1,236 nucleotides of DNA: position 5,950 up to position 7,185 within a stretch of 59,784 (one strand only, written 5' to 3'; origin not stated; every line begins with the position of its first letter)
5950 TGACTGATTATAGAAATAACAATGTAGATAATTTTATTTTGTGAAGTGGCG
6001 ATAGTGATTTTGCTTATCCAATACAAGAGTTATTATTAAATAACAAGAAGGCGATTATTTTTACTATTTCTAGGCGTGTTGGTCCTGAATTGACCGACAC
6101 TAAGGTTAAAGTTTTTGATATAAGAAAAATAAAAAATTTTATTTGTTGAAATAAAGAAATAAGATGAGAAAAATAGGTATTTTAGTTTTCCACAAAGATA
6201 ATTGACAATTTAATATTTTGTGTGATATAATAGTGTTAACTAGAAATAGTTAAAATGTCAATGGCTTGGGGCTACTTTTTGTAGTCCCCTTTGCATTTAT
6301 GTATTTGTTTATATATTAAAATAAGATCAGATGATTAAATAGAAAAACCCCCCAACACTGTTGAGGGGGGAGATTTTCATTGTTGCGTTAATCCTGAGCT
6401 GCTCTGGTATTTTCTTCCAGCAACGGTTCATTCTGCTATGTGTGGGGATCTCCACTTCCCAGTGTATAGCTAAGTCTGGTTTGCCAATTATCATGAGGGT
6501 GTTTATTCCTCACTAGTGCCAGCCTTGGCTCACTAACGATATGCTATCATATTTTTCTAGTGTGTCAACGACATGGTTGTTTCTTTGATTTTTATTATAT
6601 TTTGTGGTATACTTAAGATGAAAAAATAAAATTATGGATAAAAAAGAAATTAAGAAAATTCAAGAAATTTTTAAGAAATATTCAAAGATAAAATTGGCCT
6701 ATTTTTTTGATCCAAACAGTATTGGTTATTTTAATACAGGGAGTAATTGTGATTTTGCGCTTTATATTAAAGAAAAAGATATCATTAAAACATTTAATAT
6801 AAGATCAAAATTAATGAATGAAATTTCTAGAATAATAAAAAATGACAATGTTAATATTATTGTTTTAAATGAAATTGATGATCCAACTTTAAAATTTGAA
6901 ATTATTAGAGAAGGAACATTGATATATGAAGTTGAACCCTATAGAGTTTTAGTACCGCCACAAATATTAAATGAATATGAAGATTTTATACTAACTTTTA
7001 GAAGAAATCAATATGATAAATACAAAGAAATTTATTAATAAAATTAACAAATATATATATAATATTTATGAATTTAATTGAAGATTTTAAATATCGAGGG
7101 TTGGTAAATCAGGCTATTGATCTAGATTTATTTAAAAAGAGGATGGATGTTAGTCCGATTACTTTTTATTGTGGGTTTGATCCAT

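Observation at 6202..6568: Convergent pair of promoter-to-terminator units with no ORFs: a GC-rich RNA of about 190 nt and an RNA of about 60 nt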

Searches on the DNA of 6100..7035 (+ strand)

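Call 4: search_rna_families(source=window, start=6100, end=6700, threshold=evalue, max_evalue=10, show_alignments=5)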
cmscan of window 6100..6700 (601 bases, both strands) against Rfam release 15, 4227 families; matches with E-value up to 10: 3.
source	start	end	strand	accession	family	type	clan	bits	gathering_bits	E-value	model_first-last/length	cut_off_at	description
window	6253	6346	+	RF01987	ZEB2_AS1_4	Gene; lncRNA;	-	25.2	50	2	1-78/78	no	ZEB2 antisense RNA 1 conserved region 4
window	6295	6395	-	RF02060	STnc410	Gene; sRNA;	-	19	50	0.097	1-158/158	no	Enterobacterial sRNA STnc410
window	6438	6534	+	RF01860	Afu_455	Gene; snRNA; snoRNA; CD-box;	-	16.6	48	3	1-92/92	no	A. fumigatus snoRNA Afu_455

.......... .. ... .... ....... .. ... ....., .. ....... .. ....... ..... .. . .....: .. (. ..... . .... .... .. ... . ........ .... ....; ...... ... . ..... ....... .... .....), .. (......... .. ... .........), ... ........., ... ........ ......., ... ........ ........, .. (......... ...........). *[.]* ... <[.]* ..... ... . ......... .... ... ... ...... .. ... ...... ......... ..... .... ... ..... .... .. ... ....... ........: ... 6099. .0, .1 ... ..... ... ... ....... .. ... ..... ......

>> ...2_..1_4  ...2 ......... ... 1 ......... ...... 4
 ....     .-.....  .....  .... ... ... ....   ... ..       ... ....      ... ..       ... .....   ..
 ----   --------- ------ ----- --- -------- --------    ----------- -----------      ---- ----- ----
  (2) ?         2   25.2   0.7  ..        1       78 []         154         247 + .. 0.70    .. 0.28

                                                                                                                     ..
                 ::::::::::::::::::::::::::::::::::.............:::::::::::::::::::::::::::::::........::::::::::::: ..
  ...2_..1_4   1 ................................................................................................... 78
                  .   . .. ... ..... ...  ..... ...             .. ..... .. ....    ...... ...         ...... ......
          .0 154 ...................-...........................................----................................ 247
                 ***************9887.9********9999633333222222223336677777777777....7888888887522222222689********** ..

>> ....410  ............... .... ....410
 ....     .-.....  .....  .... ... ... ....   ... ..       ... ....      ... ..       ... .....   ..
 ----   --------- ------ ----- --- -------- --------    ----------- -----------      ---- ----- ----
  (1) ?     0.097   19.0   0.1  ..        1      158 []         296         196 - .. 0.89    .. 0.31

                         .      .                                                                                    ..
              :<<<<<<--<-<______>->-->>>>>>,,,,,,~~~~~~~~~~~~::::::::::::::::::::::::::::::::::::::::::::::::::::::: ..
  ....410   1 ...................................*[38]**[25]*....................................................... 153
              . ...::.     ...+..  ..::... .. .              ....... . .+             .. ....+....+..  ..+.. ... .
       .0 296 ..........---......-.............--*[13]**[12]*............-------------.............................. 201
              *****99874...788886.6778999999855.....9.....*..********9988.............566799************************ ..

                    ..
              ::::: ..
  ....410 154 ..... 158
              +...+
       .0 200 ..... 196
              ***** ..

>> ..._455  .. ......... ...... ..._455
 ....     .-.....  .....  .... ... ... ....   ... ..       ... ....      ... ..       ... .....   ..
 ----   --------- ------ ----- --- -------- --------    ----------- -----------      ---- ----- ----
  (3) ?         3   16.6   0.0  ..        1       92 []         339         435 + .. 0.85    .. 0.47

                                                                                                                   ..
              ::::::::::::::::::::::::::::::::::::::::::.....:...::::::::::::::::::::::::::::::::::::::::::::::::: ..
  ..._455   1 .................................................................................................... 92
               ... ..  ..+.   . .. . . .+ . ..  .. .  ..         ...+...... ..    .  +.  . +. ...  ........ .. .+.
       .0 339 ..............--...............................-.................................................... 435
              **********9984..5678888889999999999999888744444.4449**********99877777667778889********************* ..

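Call 27: search_rna_families(sources=[L003, L016, L011, L004, L001, L015, L005], threshold=gathering)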
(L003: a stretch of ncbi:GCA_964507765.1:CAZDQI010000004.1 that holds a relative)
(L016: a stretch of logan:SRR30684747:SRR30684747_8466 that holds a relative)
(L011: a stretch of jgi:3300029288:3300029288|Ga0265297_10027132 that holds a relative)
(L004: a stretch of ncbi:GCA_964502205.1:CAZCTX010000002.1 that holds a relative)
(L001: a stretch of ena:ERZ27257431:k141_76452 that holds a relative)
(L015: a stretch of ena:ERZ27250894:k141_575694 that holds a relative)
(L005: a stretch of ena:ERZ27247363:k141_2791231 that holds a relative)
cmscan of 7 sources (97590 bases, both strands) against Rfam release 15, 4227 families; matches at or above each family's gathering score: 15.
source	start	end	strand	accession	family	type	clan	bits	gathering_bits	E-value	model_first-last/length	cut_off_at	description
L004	3368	3719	+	RF00023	tmRNA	Gene;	CL00001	155.5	47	3.8e-61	1-374/374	no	transfer-messenger RNA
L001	4766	5117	+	RF00023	tmRNA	Gene;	CL00001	153.7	47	2.4e-60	1-374/374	no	transfer-messenger RNA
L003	172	525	+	RF00023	tmRNA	Gene;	CL00001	142.3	47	1.4e-55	1-374/374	no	transfer-messenger RNA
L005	1887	2237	+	RF00023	tmRNA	Gene;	CL00001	142.1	47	1.9e-55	1-374/374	no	transfer-messenger RNA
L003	13982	14053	+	RF00005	tRNA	Gene; tRNA;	CL00001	76.5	29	8e-15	1-71/71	no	tRNA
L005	16914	16985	+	RF00005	tRNA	Gene; tRNA;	CL00001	76.1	29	1e-14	1-71/71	no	tRNA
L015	9744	9816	+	RF00005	tRNA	Gene; tRNA;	CL00001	75.7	29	1.3e-14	1-71/71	no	tRNA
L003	14161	14232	+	RF00005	tRNA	Gene; tRNA;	CL00001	70.6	29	3.3e-13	1-71/71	no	tRNA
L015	10563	10634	+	RF00005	tRNA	Gene; tRNA;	CL00001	70.6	29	3.3e-13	1-71/71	no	tRNA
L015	10885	10957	+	RF00005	tRNA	Gene; tRNA;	CL00001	69.7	29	5.6e-13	1-71/71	no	tRNA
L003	14488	14560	+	RF00005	tRNA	Gene; tRNA;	CL00001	69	29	8.9e-13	1-71/71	no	tRNA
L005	17907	17978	+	RF00005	tRNA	Gene; tRNA;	CL00001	61.3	29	1.2e-10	1-71/71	no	tRNA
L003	14069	14152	+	RF00005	tRNA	Gene; tRNA;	CL00001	58.4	29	7.5e-10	1-71/71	no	tRNA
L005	17819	17901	+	RF00005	tRNA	Gene; tRNA;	CL00001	56.3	29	2.9e-09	1-71/71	no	tRNA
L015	10471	10554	+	RF00005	tRNA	Gene; tRNA;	CL00001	52.5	29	3.2e-08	1-71/71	no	tRNA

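Call 68: build_rna_model(alignment_id=A4, structure=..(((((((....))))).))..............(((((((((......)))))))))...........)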
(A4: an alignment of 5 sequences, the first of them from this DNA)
Model R1 built from alignment A4 (5 sequences, 70 columns); structure: as given.
model positions 69; base pairs 16; branch points 1; effective number of sequences 2.14; information 0.814 bits per position. Calibrated on 0.2 Mb of random sequence (short: E-values are rough).
structure used (alignment columns):
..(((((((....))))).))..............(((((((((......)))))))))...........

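Call 70: search_with_rna_model(model_id=R1, sources=[window, L001, L002, L003, L011, L013, L015, L016, L018, L019, L021, L022, L023, L024, L025, L026, L027, L028, L029, L030, L031, L032, L033, L034, L035, L036, L037, L038, L039, L040, L041, L042, L043, L044, L045, L046, L047, L048, L049, L050, L051, L052, L053, L054, L055, L056, L057, L058, L059, L060, L061, L062, L063, L064, L065, L066, L067, L068, L069, L070, L071, L072, L073, L074, L075, L076, L077, L078, L079, L080, L081, L082, L083, L084, L085, L086, L087, L088, L089, L090, L091, L092, L093, L094, L095, L096, L097, L098, L099, L177, L178, L179, L180, L181, L183, L004, L005], max_evalue=1)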
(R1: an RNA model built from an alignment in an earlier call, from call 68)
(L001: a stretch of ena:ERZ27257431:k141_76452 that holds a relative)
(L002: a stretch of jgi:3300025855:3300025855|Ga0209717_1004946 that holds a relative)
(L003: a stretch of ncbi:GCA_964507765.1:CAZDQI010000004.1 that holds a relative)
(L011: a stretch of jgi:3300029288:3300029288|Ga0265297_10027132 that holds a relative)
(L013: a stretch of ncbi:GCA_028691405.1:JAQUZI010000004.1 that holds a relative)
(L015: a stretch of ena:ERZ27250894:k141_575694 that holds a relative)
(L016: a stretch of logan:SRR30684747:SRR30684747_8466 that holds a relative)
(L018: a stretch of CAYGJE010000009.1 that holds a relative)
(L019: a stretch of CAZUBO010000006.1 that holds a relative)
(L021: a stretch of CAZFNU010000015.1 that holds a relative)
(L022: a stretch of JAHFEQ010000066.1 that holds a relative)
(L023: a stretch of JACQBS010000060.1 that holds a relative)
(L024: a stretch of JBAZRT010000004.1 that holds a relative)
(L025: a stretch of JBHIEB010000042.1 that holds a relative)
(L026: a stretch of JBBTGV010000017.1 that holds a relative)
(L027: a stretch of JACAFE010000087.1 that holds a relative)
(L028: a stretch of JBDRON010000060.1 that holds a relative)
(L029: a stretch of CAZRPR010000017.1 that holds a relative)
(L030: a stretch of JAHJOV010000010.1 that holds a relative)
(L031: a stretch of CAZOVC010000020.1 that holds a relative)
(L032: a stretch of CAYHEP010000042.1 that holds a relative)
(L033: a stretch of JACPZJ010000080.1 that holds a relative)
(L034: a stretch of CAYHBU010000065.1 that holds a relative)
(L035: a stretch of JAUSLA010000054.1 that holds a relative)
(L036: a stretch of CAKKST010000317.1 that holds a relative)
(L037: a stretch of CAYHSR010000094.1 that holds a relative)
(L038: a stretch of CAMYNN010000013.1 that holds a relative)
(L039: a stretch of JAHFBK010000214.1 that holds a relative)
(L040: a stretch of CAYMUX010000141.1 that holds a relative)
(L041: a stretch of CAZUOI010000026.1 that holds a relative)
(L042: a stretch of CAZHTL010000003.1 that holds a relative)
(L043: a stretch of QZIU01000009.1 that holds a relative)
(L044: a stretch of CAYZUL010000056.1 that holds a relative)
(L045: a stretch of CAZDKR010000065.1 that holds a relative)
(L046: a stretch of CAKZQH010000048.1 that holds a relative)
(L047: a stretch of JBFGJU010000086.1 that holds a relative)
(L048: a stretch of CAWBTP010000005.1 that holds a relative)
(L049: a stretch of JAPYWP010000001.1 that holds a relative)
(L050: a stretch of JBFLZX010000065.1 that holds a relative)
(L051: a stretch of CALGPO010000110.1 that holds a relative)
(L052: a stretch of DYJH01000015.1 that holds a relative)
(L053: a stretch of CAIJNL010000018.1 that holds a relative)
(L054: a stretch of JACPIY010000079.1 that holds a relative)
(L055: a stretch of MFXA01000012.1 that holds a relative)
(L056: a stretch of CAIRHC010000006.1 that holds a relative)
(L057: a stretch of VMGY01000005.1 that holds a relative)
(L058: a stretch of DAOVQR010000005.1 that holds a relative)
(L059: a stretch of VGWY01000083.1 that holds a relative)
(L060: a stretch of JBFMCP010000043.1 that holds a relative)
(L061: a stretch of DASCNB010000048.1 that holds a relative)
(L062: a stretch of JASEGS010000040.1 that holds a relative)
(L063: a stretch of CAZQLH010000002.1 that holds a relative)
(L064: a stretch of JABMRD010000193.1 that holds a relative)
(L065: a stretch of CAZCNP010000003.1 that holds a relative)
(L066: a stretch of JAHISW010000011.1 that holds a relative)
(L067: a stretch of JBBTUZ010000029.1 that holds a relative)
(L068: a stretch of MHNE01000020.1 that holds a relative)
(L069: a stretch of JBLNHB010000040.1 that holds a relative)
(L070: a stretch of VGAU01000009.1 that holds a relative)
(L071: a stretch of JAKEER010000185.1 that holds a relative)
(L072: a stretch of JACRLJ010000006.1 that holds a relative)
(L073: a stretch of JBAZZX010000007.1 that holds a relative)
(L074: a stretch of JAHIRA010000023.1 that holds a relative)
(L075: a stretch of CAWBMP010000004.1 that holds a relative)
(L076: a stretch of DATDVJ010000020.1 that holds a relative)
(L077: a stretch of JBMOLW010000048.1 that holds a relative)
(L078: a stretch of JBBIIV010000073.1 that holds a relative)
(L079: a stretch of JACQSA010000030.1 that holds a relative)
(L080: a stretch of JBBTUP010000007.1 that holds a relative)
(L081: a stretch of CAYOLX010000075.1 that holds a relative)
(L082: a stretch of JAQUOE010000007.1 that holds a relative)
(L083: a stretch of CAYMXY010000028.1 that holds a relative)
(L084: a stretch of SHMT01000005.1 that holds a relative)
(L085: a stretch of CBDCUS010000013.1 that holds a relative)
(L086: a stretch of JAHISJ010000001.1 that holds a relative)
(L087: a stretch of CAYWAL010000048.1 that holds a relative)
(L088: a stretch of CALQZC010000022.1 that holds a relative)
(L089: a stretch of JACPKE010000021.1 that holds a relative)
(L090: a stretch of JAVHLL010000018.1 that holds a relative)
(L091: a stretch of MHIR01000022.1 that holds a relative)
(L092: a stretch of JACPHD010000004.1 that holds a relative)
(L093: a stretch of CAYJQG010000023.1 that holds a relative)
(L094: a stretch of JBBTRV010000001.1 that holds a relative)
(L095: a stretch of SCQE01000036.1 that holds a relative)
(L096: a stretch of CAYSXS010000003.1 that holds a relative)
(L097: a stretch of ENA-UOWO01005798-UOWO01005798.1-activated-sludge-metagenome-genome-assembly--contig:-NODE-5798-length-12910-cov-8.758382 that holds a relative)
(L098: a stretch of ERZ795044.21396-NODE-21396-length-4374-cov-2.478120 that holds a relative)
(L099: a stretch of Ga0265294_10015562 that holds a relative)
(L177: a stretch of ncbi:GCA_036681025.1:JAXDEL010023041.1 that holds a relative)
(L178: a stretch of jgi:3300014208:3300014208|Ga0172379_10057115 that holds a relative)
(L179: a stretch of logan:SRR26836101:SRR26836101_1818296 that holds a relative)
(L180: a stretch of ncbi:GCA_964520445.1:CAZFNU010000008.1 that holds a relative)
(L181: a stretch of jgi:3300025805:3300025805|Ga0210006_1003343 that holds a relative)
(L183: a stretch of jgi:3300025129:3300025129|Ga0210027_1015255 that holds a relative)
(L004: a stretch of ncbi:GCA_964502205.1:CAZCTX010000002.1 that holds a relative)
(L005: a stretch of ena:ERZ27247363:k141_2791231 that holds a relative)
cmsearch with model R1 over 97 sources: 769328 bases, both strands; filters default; matches with E-value up to 1: 8.
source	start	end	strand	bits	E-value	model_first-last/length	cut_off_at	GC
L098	697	764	+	85.2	1.3e-13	1-69/69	no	0.38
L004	9808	9875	+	85.2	1.3e-13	1-69/69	no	0.38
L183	1907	1973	-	85.2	1.3e-13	1-69/69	no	0.4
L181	3249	3315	-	84.4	1.9e-13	1-69/69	no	0.42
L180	3799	3868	+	82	5.7e-13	1-69/69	no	0.41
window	6234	6300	+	81.7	6.5e-13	1-69/69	no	0.34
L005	8669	8735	+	81.7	6.5e-13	1-69/69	no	0.34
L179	1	60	+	48.5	2.8e-06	9-69/69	5'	0.47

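Call 71: search_with_rna_model(model_id=R1, sources=[L100, L101, L102, L103, L104, L105, L106, L107, L108, L109, L110, L111, L112, L113, L114, L115, L116, L117, L118, L119, L120, L121, L122, L123, L124, L125, L126, L127, L128, L129, L130, L131, L132, L133, L134, L135, L136, L137, L138, L139, L140, L141, L142, L143, L144, L145, L146, L147, L148, L149, L150, L151, L152, L153, L154, L155, L156, L157, L158, L159, L160, L161, L162, L163, L164, L165, L166, L167, L168, L169, L170, L171, L172, L173, L174, L175, L176], max_evalue=1)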
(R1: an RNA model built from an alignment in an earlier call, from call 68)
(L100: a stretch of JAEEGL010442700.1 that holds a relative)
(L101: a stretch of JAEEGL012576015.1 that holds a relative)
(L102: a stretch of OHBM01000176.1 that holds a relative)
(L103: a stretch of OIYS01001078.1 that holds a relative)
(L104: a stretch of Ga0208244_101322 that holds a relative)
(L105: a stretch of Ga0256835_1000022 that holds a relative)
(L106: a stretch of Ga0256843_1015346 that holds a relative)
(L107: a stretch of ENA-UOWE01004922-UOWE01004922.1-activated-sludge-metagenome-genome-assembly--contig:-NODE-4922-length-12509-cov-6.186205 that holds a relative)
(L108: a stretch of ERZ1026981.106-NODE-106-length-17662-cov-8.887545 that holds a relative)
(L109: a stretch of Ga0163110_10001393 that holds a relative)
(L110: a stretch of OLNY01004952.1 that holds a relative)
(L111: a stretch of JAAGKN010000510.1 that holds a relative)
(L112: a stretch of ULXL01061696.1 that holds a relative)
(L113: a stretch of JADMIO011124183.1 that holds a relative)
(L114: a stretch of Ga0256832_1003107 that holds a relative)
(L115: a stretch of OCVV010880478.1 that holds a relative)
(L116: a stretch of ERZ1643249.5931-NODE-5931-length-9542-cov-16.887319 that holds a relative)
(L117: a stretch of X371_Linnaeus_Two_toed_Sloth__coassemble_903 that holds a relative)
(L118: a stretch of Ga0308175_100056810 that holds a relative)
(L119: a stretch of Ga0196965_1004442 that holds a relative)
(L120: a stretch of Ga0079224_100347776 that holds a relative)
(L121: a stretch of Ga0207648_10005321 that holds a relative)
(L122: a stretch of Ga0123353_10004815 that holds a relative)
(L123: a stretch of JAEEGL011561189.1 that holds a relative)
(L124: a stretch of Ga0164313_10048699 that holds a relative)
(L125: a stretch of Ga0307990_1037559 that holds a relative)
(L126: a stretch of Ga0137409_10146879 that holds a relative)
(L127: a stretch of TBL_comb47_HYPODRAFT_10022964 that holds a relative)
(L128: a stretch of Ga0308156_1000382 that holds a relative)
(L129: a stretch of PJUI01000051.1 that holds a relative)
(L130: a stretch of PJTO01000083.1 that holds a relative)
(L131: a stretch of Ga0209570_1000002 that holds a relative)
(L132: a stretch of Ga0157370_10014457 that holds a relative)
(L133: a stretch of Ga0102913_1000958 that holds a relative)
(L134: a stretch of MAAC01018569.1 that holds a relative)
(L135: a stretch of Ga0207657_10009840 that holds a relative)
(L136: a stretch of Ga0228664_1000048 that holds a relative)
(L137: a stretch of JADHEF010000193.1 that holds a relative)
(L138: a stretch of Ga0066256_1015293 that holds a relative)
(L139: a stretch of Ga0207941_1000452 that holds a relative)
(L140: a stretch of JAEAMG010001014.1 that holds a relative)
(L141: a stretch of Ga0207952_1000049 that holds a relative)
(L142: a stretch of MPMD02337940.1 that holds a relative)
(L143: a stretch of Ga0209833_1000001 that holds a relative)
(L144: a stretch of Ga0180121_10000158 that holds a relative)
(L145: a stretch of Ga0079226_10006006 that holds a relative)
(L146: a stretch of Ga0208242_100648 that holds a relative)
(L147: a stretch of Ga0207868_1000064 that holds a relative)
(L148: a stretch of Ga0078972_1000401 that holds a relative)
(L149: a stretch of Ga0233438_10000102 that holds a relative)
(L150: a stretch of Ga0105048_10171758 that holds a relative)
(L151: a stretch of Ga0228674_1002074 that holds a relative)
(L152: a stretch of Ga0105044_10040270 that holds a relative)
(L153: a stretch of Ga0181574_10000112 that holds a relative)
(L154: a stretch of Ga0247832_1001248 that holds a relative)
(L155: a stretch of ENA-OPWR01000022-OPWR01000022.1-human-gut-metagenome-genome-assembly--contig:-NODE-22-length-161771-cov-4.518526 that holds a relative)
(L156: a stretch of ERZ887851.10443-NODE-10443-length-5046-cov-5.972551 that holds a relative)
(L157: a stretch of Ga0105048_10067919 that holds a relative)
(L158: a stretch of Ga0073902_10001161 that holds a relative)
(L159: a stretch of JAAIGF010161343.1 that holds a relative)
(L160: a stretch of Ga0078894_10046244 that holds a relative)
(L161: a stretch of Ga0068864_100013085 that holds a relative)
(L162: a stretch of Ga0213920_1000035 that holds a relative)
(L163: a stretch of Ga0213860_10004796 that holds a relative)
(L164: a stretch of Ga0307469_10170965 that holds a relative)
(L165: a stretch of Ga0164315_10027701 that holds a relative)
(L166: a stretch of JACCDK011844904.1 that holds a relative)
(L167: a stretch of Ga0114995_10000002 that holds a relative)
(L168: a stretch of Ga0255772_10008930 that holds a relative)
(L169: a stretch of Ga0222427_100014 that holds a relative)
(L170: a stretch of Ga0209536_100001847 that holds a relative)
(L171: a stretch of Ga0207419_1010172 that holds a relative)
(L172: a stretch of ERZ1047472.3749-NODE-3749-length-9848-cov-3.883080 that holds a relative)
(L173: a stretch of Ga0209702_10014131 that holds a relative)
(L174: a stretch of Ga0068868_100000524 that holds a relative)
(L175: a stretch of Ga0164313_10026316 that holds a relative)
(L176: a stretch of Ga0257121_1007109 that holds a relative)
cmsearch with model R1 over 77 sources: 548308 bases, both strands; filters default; matches with E-value up to 1: 1.
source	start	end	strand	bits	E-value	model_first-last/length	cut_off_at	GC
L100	1556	1606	-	20.3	0.86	1-69/69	no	0.2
